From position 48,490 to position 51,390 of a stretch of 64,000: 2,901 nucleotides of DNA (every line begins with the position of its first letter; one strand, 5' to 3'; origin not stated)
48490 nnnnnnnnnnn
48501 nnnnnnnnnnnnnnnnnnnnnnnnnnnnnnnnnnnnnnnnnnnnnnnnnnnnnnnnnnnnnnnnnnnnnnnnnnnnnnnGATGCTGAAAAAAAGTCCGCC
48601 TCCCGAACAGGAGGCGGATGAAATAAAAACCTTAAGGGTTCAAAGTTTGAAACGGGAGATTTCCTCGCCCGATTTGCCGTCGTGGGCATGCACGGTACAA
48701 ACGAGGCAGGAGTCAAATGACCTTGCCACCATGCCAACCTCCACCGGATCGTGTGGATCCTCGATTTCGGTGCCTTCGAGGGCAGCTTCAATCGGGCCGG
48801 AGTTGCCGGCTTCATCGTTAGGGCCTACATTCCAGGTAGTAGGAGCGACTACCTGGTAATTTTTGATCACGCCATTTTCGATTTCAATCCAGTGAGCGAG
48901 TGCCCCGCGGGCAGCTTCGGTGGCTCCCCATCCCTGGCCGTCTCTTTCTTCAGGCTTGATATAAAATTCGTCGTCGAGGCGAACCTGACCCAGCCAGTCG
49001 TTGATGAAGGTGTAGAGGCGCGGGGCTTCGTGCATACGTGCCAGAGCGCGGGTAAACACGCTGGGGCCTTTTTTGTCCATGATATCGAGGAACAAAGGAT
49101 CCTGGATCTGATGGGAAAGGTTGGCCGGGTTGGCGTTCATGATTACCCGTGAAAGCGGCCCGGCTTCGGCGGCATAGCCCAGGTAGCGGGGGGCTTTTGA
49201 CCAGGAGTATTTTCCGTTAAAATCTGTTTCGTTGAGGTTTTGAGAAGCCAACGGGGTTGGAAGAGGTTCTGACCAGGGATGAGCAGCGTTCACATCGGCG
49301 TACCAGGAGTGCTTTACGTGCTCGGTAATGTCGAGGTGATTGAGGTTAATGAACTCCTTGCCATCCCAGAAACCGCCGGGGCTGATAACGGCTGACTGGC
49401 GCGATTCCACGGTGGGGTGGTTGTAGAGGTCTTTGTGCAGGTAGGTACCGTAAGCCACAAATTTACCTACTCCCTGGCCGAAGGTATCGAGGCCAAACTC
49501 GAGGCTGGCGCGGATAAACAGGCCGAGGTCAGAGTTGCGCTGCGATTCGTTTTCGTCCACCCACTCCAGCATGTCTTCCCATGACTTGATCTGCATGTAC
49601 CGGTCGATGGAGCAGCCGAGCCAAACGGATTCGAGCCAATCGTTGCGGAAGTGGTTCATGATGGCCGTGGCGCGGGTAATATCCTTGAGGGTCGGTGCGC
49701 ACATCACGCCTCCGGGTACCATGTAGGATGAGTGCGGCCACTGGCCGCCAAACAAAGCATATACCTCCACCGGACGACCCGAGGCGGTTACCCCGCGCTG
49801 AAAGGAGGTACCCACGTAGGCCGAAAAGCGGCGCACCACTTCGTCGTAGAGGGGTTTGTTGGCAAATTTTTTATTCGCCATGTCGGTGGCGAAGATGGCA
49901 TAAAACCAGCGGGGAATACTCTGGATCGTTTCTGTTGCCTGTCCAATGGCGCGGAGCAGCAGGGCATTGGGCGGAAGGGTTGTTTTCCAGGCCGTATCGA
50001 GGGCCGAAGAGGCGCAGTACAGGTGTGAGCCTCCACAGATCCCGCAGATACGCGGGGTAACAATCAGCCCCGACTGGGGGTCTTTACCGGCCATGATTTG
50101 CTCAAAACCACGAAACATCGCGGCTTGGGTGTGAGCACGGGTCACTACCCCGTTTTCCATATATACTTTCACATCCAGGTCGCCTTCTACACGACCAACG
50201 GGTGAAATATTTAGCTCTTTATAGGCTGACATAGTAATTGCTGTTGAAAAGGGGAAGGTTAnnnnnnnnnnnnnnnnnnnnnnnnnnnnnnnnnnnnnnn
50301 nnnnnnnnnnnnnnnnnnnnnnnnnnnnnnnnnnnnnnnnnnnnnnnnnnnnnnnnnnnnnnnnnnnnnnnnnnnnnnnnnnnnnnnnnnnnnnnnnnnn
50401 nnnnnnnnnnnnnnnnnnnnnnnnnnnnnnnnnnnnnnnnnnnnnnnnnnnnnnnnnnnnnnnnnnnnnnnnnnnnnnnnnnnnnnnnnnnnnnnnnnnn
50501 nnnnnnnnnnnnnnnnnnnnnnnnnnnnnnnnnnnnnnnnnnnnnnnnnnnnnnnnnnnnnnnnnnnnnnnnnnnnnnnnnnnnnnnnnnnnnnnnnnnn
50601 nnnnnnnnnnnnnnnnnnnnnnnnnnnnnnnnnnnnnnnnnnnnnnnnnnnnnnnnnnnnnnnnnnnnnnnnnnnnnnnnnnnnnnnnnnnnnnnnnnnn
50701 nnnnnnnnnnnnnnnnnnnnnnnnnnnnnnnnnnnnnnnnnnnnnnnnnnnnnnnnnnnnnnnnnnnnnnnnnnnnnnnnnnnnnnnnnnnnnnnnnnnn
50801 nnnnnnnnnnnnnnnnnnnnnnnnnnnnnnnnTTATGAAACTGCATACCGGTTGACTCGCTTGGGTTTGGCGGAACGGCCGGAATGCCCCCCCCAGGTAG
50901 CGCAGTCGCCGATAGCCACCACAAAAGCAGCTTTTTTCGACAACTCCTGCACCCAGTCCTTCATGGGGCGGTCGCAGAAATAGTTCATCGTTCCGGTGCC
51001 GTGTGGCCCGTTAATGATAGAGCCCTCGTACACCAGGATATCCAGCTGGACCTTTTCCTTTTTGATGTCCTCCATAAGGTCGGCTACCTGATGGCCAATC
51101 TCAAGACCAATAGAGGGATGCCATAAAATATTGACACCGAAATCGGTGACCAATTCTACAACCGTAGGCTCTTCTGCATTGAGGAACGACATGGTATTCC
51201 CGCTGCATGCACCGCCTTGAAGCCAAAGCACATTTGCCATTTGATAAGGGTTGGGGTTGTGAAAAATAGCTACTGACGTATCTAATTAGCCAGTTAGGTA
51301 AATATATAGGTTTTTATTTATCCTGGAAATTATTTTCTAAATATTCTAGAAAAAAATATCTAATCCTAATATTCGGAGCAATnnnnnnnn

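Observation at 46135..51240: Cytoplasmic-type (no Tat signal) [NiFe] uptake hydrogenase cluster with two uncharacterised accessory genes and no hyp genes in the window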

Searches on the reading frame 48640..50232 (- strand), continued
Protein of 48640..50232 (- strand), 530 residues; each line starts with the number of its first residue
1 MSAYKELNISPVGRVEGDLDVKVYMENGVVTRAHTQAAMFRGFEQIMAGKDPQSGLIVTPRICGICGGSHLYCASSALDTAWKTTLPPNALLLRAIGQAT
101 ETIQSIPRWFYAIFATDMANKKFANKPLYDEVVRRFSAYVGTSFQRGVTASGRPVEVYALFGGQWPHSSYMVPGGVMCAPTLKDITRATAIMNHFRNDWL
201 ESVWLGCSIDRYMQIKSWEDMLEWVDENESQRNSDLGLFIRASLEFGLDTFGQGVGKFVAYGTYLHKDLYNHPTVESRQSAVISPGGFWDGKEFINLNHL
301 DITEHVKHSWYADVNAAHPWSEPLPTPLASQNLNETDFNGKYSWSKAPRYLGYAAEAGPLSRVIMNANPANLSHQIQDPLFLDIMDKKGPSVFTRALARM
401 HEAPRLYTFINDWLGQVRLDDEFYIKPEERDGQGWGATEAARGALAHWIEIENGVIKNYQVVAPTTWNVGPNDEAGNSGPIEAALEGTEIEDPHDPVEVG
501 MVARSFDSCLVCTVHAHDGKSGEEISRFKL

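Call 89: search_protein_families(library=pfam, proteins=[L002:14373-14729:+, L003:14577-15299:+, L004:11473-12096:-, L002:15413-15628:-, L002:12570-12875:+], max_evalue=0.01)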
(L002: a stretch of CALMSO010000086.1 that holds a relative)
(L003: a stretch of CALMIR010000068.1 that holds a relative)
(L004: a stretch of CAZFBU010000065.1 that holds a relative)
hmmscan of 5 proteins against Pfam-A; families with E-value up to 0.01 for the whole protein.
L002:14373-14729:+ (118 aa): 1 family
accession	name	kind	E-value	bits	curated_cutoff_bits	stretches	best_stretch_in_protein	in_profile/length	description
PF01155.25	HypA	-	2.7e-24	85.8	28.9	1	1-112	1-111/112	Hydrogenase/urease nickel incorporation, metallochaperone, hypA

L003:14577-15299:+ (240 aa): 5 families
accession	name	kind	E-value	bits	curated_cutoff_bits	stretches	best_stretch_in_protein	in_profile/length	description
PF02492.25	cobW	-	2e-22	80.1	20.7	1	47-207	3-179/180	CobW/HypB/UreG, nucleotide-binding domain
PF13238.12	AAA_18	-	0.00081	20.3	29.4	1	47-140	1-87/128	AAA domain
PF13604.12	AAA_30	-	0.0023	18.1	27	1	38-132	12-96/191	AAA domain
PF03266.21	NTPase_1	-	0.0056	17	23.9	0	47-102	2-54/168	NTPase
PF13401.12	AAA_22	-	0.0092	16.7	27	0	46-136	7-96/130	AAA domain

L004:11473-12096:- (207 aa): 1 family
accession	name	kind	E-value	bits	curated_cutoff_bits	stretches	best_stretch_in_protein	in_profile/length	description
PF03824.22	NicO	-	1.1e-05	25.3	27.7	1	10-107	8-112/287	High-affinity nickel-transport protein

L002:15413-15628:- (71 aa): 0 families

L002:12570-12875:+ (101 aa): 0 families

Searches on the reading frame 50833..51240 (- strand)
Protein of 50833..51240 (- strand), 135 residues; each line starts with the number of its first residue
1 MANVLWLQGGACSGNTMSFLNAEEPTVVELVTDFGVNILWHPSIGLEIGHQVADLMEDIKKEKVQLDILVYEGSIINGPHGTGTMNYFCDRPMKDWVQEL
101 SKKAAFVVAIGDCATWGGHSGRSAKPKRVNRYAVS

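Call 4: search_protein_families(library=pfam, proteins=[window:50833-51240:-], max_evalue=0.01)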
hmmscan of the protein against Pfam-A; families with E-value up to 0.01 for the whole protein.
window:50833-51240:- (135 aa): 1 family
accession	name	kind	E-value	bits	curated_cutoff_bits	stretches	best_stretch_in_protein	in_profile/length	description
PF01058.29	Oxidored_q6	-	2.6e-18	66.4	27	1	12-126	1-90/128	NADH ubiquinone oxidoreductase, 20 Kd subunit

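Call 23: find_encoding_contigs(protein=window:50833-51240:-, flank=10000, max_places=10)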
Protein window:50833-51240:- (135 aa): no gene with exactly this product is on record in the collection.
